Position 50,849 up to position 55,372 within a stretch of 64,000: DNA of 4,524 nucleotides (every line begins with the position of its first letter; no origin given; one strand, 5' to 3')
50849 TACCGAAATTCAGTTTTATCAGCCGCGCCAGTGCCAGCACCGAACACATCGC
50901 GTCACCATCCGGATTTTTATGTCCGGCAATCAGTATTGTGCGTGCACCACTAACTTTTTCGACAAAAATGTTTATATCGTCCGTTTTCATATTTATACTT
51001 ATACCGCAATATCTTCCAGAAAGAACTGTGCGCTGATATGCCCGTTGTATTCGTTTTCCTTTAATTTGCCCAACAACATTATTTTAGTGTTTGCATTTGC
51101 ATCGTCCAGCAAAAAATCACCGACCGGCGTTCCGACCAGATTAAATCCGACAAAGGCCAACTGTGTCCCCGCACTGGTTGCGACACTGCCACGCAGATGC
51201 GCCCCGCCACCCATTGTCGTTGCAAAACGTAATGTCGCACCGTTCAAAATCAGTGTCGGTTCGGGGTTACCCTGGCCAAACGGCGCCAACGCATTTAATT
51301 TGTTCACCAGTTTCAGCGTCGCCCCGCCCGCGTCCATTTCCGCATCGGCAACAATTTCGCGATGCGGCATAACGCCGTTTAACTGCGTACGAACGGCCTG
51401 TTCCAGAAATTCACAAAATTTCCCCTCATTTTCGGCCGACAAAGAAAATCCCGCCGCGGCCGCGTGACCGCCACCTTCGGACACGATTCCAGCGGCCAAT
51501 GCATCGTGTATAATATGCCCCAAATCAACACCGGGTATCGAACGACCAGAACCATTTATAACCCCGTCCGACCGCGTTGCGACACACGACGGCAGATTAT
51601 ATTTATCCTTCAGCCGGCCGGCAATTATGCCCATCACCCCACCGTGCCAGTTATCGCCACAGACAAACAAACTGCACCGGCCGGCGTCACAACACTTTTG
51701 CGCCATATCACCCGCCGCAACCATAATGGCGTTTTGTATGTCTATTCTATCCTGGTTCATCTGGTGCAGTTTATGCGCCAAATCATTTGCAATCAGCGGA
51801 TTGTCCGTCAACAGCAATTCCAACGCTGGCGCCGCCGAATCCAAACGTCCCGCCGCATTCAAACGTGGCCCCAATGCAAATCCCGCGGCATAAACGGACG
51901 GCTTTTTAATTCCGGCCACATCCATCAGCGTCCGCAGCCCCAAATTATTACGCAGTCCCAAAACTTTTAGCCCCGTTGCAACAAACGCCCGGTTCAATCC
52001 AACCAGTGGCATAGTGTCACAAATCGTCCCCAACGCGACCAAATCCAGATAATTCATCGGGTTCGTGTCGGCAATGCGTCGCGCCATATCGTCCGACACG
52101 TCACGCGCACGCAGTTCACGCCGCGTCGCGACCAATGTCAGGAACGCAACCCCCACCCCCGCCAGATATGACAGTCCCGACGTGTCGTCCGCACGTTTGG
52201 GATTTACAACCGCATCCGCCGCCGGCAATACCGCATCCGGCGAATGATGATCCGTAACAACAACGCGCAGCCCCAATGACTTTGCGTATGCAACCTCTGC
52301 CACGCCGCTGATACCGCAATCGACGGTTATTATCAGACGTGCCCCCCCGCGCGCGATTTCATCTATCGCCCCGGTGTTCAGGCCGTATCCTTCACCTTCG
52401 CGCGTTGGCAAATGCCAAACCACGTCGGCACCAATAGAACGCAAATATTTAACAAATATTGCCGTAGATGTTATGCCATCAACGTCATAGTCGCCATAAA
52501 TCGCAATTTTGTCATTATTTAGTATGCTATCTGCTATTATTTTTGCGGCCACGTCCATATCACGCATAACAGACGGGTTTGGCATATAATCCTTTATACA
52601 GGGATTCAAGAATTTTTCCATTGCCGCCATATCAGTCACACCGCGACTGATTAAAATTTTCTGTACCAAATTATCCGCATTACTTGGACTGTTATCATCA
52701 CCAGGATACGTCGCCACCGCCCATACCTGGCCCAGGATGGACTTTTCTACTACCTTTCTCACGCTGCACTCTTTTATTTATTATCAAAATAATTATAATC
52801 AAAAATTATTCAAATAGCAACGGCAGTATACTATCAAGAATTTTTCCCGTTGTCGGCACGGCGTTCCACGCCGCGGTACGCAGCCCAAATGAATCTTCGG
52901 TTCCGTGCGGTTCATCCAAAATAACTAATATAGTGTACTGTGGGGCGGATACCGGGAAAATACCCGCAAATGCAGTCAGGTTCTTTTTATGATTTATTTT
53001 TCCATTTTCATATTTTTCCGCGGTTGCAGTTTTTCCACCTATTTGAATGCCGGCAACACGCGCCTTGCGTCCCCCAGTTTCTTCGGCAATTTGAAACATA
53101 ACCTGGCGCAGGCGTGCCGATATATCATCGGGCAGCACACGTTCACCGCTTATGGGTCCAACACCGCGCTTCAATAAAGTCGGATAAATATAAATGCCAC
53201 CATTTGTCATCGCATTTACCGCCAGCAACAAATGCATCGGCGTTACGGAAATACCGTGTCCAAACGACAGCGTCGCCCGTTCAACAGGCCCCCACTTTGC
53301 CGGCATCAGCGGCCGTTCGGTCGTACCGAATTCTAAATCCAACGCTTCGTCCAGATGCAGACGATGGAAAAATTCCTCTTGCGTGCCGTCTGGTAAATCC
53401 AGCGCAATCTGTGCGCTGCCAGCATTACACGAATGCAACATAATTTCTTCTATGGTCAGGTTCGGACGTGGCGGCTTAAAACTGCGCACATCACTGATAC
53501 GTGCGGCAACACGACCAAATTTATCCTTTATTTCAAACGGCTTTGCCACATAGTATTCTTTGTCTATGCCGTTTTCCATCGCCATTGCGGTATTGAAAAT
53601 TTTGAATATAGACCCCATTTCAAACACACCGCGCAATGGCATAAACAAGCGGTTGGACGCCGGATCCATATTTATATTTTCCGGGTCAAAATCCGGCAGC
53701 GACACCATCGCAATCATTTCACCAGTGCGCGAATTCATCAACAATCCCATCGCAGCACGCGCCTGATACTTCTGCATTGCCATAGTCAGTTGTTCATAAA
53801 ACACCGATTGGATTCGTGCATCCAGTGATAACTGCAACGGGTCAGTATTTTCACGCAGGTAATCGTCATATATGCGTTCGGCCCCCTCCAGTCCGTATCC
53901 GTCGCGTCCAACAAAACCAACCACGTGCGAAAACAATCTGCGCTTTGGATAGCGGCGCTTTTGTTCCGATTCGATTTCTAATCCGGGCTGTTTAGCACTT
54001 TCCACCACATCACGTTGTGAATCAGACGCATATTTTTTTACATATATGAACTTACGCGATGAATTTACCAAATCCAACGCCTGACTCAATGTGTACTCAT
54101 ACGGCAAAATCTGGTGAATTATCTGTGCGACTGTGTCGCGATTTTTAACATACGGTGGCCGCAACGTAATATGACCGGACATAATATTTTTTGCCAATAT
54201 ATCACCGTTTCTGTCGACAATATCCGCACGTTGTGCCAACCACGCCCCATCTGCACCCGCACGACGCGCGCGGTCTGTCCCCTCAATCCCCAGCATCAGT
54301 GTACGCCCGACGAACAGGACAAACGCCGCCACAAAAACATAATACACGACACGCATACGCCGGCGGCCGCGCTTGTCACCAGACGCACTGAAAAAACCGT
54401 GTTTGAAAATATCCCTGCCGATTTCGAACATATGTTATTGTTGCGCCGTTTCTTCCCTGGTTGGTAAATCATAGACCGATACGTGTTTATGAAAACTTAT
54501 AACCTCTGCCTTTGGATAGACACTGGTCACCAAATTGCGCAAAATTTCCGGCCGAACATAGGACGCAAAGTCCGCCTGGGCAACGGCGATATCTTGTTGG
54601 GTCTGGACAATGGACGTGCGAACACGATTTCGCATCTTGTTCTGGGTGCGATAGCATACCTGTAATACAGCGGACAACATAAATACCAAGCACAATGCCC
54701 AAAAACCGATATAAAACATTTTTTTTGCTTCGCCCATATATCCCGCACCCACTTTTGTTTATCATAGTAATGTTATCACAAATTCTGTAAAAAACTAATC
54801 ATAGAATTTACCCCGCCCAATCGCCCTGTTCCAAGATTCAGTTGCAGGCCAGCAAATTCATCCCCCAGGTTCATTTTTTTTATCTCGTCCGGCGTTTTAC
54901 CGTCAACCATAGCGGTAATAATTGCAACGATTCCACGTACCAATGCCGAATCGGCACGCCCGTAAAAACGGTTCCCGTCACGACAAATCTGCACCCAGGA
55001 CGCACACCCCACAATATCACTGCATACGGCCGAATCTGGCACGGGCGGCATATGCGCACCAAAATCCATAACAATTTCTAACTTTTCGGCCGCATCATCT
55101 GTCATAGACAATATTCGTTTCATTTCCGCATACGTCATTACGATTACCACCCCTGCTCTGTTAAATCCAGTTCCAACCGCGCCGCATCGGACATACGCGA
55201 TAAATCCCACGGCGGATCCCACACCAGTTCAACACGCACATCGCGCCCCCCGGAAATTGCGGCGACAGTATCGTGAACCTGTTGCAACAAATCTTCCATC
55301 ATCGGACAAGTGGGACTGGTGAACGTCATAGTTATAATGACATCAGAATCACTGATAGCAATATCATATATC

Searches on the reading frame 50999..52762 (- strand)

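Call 54: search_protein_families(library=pfam, proteins=[window:50999-52762:-], max_evalue=0.001)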
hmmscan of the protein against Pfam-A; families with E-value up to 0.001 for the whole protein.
window:50999-52762:- (587 aa): 3 families
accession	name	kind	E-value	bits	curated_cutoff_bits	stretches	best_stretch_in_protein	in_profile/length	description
PF01368.27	DHH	-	4.2e-26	92.1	28.1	1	85-245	1-124/125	DHH family, N-terminal domain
PF17768.7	RecJ_OB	-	2.9e-18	66.4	27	1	473-584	2-107/107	RecJ OB domain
PF02272.25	DHHA1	-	6.6e-15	55.9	25.9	1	368-458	9-101/102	DHHA1 domain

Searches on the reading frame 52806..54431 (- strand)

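Call 54: search_protein_families(library=pfam, proteins=[window:52806-54431:-], max_evalue=0.001)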
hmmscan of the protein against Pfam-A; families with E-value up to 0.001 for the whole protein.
window:52806-54431:- (541 aa): 3 families
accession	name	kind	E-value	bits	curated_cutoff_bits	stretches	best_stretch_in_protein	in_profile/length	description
PF00905.27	Transpeptidase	-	9e-45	153.6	22.1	1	230-514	4-286/299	Penicillin binding protein transpeptidase domain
PF03717.20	PBP_dimer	-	2.1e-13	51.5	24.4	1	66-177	4-126/180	Penicillin-binding Protein dimerisation domain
PF21922.1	PBP_dimer_2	-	0.00052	20.7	27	0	157-200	23-65/83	Penicillin binding protein A dimerisation domain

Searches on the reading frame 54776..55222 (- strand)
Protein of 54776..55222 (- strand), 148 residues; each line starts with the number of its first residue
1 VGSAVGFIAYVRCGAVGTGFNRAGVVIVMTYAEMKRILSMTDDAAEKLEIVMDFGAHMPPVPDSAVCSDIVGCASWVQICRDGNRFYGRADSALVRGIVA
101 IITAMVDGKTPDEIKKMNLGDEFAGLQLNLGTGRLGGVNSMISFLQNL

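Call 99: search_protein_families(library=pfam, proteins=[window:54776-55222:-], max_evalue=0.01)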
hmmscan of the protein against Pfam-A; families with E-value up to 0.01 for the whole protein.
window:54776-55222:- (148 aa): 1 family
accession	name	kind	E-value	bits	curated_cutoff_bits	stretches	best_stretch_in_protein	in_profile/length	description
PF02657.20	SufE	-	8.4e-16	58.3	27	1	38-146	4-119/121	Fe-S metabolism associated domain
